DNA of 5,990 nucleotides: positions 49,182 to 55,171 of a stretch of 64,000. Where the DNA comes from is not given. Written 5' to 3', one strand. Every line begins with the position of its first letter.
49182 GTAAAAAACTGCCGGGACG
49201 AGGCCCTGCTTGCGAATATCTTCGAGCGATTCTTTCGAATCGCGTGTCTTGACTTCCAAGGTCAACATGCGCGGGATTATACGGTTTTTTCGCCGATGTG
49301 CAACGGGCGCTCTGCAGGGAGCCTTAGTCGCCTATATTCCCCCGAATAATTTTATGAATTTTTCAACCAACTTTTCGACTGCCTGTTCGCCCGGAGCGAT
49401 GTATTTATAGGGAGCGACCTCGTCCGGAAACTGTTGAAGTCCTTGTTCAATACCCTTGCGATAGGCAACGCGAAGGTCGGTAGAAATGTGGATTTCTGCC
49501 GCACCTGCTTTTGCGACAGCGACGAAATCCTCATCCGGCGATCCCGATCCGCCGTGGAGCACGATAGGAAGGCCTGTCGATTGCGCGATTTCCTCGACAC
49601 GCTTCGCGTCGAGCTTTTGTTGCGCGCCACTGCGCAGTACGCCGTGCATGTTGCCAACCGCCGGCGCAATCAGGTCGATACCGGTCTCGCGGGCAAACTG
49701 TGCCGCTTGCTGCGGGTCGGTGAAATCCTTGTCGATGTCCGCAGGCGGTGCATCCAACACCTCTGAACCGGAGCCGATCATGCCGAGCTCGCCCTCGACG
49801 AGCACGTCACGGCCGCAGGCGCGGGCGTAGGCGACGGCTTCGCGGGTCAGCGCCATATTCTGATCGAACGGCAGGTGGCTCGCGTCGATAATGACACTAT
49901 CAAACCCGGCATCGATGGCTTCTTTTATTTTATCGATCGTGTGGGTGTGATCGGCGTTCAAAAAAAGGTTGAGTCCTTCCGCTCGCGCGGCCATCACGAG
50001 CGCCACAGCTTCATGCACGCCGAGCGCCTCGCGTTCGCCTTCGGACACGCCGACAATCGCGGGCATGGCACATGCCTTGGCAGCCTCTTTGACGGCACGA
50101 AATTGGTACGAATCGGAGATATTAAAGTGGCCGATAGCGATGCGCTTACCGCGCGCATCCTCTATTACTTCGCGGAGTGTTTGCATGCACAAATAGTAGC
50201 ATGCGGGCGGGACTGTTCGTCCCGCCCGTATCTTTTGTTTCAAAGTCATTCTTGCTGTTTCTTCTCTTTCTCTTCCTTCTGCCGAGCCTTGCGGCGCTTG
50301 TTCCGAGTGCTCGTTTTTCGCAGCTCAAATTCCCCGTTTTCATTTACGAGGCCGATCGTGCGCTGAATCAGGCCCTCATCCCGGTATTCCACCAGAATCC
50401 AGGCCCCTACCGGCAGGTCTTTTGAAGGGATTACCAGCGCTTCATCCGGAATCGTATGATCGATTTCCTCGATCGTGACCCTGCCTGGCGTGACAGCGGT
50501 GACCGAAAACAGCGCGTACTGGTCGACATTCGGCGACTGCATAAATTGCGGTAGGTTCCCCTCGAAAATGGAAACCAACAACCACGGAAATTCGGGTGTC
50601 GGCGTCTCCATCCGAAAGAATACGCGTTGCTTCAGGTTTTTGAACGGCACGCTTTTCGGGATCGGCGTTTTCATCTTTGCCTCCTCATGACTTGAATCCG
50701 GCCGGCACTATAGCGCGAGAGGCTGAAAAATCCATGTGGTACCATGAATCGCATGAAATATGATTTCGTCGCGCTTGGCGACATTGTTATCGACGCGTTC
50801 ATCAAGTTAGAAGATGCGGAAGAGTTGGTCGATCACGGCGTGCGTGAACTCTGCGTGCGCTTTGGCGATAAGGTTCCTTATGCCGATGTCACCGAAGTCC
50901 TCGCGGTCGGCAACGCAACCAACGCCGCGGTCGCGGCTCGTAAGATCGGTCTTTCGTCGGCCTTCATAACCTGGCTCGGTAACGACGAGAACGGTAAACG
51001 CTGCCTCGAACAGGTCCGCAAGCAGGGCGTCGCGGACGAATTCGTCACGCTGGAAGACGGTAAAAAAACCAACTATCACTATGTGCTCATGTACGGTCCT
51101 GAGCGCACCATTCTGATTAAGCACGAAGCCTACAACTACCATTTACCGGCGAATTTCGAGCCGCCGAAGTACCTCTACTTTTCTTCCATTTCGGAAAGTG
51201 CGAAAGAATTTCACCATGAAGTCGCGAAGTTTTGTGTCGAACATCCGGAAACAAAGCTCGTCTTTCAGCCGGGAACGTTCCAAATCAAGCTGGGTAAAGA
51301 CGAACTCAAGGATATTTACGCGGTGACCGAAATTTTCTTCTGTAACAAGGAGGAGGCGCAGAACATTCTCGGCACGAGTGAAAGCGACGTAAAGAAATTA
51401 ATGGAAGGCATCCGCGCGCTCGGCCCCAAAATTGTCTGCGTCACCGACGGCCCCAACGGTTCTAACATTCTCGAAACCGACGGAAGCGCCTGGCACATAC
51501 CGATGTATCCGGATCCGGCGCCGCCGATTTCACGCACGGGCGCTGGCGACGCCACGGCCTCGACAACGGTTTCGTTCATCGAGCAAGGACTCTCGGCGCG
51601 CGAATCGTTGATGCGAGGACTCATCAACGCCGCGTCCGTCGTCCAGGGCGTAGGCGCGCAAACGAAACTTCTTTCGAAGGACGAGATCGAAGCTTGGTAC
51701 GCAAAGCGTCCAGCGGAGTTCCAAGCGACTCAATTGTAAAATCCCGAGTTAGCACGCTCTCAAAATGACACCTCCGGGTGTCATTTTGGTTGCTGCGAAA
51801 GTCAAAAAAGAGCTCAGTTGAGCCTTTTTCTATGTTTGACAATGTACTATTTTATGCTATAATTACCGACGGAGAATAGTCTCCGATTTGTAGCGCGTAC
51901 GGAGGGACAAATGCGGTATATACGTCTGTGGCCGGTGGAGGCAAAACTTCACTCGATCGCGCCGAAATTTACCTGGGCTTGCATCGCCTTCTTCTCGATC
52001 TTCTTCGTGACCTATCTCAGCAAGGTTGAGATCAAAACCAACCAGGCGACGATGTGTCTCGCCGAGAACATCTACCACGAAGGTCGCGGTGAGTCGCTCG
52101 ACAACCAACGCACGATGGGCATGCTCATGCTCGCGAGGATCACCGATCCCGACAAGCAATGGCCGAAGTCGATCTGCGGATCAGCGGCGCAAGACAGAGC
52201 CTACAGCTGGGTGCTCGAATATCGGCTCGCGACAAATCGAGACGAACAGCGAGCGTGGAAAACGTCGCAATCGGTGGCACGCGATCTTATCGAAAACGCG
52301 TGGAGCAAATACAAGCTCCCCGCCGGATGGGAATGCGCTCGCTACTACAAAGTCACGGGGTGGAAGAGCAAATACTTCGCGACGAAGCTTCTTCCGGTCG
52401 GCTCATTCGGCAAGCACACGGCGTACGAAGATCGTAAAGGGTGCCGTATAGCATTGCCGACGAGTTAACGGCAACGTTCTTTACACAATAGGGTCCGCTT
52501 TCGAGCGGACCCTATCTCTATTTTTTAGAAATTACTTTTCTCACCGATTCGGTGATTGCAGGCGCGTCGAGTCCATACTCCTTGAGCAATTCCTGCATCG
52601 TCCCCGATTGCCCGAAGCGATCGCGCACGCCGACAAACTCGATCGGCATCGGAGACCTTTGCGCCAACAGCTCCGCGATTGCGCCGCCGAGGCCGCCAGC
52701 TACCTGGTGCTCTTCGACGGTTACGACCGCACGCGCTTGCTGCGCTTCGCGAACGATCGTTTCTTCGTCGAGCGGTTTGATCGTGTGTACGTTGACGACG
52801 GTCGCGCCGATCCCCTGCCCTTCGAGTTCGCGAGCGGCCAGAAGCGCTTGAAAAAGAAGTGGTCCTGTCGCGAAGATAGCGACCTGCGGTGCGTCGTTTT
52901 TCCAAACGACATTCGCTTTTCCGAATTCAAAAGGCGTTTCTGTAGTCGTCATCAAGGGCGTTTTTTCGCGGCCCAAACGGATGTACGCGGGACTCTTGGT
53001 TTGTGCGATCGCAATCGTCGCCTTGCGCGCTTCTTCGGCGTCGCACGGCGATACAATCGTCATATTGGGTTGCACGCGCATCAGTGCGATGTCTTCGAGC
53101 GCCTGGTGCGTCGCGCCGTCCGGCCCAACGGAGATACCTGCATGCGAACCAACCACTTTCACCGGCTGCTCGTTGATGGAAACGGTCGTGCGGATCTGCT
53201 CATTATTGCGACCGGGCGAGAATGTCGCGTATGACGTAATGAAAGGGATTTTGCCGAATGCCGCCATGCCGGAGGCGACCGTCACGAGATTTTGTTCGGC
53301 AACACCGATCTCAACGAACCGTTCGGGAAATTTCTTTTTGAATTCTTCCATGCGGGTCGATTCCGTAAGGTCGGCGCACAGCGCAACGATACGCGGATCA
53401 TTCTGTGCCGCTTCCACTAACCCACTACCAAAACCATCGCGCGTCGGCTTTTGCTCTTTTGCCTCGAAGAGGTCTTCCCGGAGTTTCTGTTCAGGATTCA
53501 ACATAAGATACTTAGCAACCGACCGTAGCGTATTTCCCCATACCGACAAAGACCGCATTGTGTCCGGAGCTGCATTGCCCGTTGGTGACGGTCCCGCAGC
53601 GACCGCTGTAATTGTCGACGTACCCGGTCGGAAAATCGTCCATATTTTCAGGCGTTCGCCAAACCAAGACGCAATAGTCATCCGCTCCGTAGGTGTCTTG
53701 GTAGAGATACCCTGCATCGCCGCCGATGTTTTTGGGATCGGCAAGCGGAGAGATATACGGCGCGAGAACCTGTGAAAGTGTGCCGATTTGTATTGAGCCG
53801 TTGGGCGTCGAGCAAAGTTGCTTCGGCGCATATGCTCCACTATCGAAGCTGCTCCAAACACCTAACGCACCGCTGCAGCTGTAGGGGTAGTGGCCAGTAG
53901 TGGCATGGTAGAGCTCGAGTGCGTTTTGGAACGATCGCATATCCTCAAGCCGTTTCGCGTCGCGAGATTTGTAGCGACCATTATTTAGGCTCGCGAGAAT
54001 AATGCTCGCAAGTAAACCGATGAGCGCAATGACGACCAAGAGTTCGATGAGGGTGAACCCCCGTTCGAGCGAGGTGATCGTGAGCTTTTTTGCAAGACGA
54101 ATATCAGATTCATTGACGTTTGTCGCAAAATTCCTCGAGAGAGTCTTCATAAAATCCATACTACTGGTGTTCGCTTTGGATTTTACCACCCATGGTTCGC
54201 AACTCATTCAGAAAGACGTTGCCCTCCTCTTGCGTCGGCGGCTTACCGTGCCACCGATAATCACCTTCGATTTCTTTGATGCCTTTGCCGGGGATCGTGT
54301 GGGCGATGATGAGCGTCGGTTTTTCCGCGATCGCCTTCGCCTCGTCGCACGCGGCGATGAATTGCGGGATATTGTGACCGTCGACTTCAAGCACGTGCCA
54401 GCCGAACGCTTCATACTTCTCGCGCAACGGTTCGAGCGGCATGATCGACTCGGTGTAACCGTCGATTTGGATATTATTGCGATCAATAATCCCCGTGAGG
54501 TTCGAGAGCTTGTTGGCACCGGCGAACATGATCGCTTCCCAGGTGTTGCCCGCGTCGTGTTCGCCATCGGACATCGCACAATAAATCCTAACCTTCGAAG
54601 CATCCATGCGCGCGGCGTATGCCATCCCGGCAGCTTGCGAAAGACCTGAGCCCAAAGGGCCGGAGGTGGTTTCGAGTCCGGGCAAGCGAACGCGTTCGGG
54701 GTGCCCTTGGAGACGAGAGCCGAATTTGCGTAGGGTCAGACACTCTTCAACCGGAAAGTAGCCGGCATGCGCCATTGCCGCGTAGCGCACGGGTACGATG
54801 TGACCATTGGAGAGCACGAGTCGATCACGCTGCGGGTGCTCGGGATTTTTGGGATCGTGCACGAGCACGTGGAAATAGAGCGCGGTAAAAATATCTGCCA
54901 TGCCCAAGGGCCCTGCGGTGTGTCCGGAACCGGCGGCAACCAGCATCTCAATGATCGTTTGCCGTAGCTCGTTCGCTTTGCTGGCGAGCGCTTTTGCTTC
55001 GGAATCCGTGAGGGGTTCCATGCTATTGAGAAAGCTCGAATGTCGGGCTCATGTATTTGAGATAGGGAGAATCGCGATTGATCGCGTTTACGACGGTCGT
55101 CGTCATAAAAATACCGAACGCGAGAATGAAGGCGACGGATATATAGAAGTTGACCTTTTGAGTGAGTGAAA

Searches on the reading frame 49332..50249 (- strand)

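Call 95: search_protein_families(library=pfam, proteins=[window:49332-50249:-], max_evalue=0.0001)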
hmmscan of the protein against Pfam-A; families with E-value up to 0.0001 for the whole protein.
window:49332-50249:- (305 aa): 1 family
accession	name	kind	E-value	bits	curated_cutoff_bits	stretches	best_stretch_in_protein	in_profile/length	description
PF01116.26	F_bP_aldolase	-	2e-74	251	25.5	1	24-303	2-273/277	Fructose-bisphosphate aldolase class-II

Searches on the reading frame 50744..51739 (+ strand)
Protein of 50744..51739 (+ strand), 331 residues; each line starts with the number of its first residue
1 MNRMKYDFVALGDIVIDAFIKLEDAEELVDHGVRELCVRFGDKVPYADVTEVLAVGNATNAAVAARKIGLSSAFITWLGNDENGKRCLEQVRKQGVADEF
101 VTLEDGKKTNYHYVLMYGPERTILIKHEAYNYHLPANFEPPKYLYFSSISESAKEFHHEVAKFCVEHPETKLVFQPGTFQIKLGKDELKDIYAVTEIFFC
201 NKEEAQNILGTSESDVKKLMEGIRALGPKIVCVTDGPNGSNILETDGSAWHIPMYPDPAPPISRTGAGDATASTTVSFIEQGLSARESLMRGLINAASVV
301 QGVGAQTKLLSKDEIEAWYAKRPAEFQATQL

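Call 86: search_protein_families(library=pfam, proteins=[window:50744-51739:+], max_evalue=0.00001)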
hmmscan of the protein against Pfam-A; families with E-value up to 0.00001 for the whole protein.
window:50744-51739:+ (331 aa): 1 family
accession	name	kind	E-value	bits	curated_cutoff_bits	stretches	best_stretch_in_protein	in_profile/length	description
PF00294.29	PfkB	-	8.9e-31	107.8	25.8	1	49-308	30-298/302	pfkB family carbohydrate kinase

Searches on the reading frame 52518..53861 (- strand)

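Call 86: search_protein_families(library=pfam, proteins=[window:52518-53861:-], max_evalue=0.00001)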
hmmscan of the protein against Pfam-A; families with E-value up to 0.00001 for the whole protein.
window:52518-53861:- (447 aa): 3 families
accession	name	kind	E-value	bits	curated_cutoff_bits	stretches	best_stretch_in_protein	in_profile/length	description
PF02779.29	Transket_pyr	-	1.8e-41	142.1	27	1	139-301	4-172/174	Transketolase, pyrimidine binding domain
PF02780.25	Transketolase_C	-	6.7e-28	97.5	25.9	1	315-436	2-124/124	Transketolase, C-terminal domain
PF22613.1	Transketolase_C_1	-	8.8e-07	29.6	27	1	322-432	8-113/113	Transketolase-like TK C-terminal domain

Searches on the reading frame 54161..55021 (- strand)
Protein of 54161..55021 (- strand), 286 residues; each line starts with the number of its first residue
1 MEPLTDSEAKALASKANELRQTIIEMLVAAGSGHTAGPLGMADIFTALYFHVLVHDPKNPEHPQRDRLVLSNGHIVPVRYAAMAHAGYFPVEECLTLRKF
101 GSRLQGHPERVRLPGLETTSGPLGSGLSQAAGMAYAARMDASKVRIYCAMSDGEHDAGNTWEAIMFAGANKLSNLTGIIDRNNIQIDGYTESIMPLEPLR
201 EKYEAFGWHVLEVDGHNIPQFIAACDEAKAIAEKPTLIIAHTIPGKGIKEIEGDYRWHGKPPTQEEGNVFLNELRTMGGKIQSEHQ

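Call 95: search_protein_families(library=pfam, proteins=[window:54161-55021:-], max_evalue=0.0001)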
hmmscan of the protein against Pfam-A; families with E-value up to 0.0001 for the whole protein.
window:54161-55021:- (286 aa): 3 families
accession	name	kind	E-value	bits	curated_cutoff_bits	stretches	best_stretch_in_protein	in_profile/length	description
PF00456.26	Transketolase_N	-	9.3e-58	196.2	22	1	16-266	6-267/334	Transketolase, thiamine diphosphate binding domain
PF13292.11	DXP_synthase_N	-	3e-11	43.6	21.2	1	6-187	12-176/274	1-deoxy-D-xylulose-5-phosphate synthase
PF00676.26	E1_dh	-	1.5e-05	24.6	22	1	117-238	97-220/300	Dehydrogenase E1 component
